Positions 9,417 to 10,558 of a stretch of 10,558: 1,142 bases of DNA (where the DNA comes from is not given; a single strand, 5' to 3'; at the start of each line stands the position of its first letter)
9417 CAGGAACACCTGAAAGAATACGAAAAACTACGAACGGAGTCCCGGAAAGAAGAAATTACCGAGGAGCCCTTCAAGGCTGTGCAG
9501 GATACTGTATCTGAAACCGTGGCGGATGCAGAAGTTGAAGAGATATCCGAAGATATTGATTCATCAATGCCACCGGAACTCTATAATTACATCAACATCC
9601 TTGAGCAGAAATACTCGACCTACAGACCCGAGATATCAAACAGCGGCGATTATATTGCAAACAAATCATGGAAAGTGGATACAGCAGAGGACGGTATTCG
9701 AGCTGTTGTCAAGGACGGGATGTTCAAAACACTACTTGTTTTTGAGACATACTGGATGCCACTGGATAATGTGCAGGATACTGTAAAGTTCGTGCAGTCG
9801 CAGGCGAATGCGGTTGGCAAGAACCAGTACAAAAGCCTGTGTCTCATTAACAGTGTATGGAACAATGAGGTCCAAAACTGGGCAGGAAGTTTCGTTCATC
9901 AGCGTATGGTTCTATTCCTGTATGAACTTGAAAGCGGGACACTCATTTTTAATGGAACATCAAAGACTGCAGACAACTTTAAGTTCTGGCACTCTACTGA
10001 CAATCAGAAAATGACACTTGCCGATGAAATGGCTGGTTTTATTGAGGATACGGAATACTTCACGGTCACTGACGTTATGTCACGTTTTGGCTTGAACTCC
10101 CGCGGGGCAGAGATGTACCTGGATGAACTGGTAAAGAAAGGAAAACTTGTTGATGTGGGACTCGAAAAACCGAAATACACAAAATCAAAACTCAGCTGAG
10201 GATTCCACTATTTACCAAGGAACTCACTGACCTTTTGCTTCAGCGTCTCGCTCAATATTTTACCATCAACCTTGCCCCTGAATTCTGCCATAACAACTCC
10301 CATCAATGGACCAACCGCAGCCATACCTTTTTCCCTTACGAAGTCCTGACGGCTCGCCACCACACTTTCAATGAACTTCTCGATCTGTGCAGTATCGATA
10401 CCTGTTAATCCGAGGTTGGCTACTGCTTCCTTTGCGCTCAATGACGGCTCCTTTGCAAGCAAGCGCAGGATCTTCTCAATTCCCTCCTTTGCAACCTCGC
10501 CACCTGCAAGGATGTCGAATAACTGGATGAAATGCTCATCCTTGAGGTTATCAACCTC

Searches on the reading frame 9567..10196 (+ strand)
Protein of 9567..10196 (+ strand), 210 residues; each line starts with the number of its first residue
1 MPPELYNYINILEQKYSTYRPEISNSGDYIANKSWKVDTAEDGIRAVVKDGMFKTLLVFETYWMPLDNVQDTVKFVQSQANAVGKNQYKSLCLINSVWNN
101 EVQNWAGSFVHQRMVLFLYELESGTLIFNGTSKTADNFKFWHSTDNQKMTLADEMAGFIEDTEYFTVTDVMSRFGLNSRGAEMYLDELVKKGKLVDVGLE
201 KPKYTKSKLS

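Call 64: search_solved_structures(query=A5, max_evalue=10, show_alignments=2)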
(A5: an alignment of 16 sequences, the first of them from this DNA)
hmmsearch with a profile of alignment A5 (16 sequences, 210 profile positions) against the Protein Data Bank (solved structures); distinct sequences matched with E-value up to 10: 19.
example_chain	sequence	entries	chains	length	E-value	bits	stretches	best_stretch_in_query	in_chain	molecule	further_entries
1lva_A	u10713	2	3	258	0.073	15.9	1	154-207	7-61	Selenocysteine-specific elongation factor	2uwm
3lmm_A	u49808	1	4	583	0.083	15.7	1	146-203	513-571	Uncharacterized protein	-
2ply_A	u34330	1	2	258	0.085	15.7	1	154-207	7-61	Selenocysteine-specific elongation factor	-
2p6j_A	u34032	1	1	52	0.23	14.2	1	146-190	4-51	designed engrailed homeodomain variant UVF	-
3j7a_2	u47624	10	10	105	0.3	13.9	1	150-205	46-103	40S ribosomal protein eS25 | 40S ribosomal protein S25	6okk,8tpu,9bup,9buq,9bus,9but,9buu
3jbn_2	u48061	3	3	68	0.31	13.8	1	150-201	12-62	40S ribosomal protein eS25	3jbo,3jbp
2d4u_A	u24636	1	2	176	0.43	13.4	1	120-193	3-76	Methyl-accepting chemotaxis protein I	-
8b9x_A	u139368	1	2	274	0.44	13.3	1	145-199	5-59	DDRGK domain-containing protein 1,E3 UFM1-protein ligase 1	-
3i4p_A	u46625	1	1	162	0.49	13.2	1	148-193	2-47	Transcriptional regulator, AsnC family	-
6kta_A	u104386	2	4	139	0.5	13.1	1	148-194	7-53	HTH-type transcriptional regulator MntR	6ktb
7pwf_Z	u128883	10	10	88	0.53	13.1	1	151-197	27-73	40S ribosomal protein S25 | Ribosomal protein S25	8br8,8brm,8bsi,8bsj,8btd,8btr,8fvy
8c5v_I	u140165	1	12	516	0.57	12.9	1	117-192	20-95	Methyl-accepting chemotaxis protein I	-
8c0d_B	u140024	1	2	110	0.62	12.8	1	144-201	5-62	DDRGK domain-containing protein 1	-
6s1k_E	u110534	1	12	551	0.63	12.8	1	117-192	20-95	Methyl-accepting chemotaxis protein I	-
4ymp_A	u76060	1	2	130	0.77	12.5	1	13-64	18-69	Internalin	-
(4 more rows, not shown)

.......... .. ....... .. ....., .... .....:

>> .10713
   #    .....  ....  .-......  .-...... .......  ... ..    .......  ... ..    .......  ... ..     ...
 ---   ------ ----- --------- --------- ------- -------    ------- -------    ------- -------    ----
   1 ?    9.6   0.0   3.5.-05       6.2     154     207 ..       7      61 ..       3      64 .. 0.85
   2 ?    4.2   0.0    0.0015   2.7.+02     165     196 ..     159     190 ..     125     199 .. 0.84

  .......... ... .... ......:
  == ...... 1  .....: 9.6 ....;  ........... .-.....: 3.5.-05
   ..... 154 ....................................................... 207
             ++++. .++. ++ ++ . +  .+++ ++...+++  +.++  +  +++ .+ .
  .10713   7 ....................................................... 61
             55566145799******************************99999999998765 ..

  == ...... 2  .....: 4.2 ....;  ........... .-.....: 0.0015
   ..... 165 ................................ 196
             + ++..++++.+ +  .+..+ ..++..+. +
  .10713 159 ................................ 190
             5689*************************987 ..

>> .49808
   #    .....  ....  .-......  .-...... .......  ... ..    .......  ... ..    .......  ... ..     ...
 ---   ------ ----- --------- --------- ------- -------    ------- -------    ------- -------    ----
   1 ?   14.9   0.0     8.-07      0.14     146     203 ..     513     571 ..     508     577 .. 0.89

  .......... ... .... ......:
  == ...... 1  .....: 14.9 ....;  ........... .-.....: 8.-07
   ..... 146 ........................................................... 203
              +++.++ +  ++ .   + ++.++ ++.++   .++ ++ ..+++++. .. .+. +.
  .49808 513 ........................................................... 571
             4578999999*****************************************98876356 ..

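Call 65: search_protein_families(library=pfam, alignment_id=A5, max_evalue=0.1)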
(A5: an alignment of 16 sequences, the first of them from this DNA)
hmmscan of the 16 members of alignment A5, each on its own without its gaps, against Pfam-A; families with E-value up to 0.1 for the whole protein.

A. member 1, seq(210 aa): 2 families
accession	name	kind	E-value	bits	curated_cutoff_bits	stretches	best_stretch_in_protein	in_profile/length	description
PF06163.17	DUF977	-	0.004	17.7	22.1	1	144-198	6-60/134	Bacterial protein of unknown function (DUF977)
PF04157.22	EAP30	-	0.02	15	26.8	1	113-195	145-216/219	EAP30/Vps36 family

B. families by the number of members that match (of 16 scanned): 23 families
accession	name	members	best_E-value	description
PF13412.12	HTH_24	3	0.00012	Winged helix-turn-helix DNA-binding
PF22168.2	DIP2311-like_C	2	1.4e-05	Transcriptional regulator DIP2311-like, C-terminal domain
PF04157.22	EAP30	2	0.0003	EAP30/Vps36 family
PF01047.28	MarR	2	0.00047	MarR family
PF06163.17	DUF977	2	0.004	Bacterial protein of unknown function (DUF977)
PF03297.21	Ribosomal_S25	2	0.028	S25 ribosomal protein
PF09012.17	FeoC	1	0.0014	FeoC like transcriptional regulator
PF12802.13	MarR_2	1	0.0026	MarR family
PF19776.5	DUF6262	1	0.0069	Family of unknown function (DUF6262)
PF08279.18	HTH_11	1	0.009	HTH domain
PF02295.23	z-alpha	1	0.015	Adenosine deaminase z-alpha domain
PF01399.33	PCI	1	0.021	PCI domain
PF21248.3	SoFic-like_C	1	0.022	Protein adenylyltransferase SoFic-like, C-terminal domain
PF24741.1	AlkZ-rel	1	0.026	AlkZ related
PF18719.7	ArlS_N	1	0.027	ArlS sensor domain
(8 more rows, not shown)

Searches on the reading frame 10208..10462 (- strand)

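Call 4: search_protein_families(library=ncbifam, proteins=[window:10208-10462:-], max_evalue=0.1)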
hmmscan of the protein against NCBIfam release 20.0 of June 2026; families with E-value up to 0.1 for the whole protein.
window:10208-10462:- (84 aa): 10 families
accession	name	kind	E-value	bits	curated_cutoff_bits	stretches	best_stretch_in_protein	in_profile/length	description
NF003107.0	PRK04028.1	equivalog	3.1e-19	68.8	456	1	2-82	548-628/630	Glu-tRNA(Gln) amidotransferase subunit GatE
TIGR00134.1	gatE_arch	equivalog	6.3e-18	64.3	319.55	1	3-81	544-621/622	Glu-tRNA(Gln) amidotransferase subunit GatE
NF004012.0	PRK05477.1-2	equivalog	4.2e-06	25.8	338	1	9-80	405-480/481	Asp-tRNA(Asn)/Glu-tRNA(Gln) amidotransferase subunit GatB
NF004013.0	PRK05477.1-3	equivalog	8.1e-05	21.3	653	1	9-79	426-500/501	Asp-tRNA(Asn)/Glu-tRNA(Gln) amidotransferase subunit GatB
NF004014.0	PRK05477.1-4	equivalog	0.00012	20.9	414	1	10-78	402-474/475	Asp-tRNA(Asn)/Glu-tRNA(Gln) amidotransferase subunit GatB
NF011291.0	PRK14703.1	equivalog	0.00046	18.6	681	1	9-78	694-767/769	glutamine--tRNA ligase/YqeY domain fusion protein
NF004015.0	PRK05477.1-5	equivalog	0.00098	17.8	628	1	9-79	413-487/488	Asp-tRNA(Asn)/Glu-tRNA(Gln) amidotransferase subunit GatB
NF004011.1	PRK05477.1-1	equivalog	0.0036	16.1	680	1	9-78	400-473/475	Asp-tRNA(Asn)/Glu-tRNA(Gln) amidotransferase subunit GatB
TIGR00133.1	gatB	equivalog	0.024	13.2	314.8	1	10-78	408-480/481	Asp-tRNA(Asn)/Glu-tRNA(Gln) amidotransferase subunit GatB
TIGR01673.1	holin_LLH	equivalog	0.046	14.2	34.75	0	11-37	77-103/108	phage holin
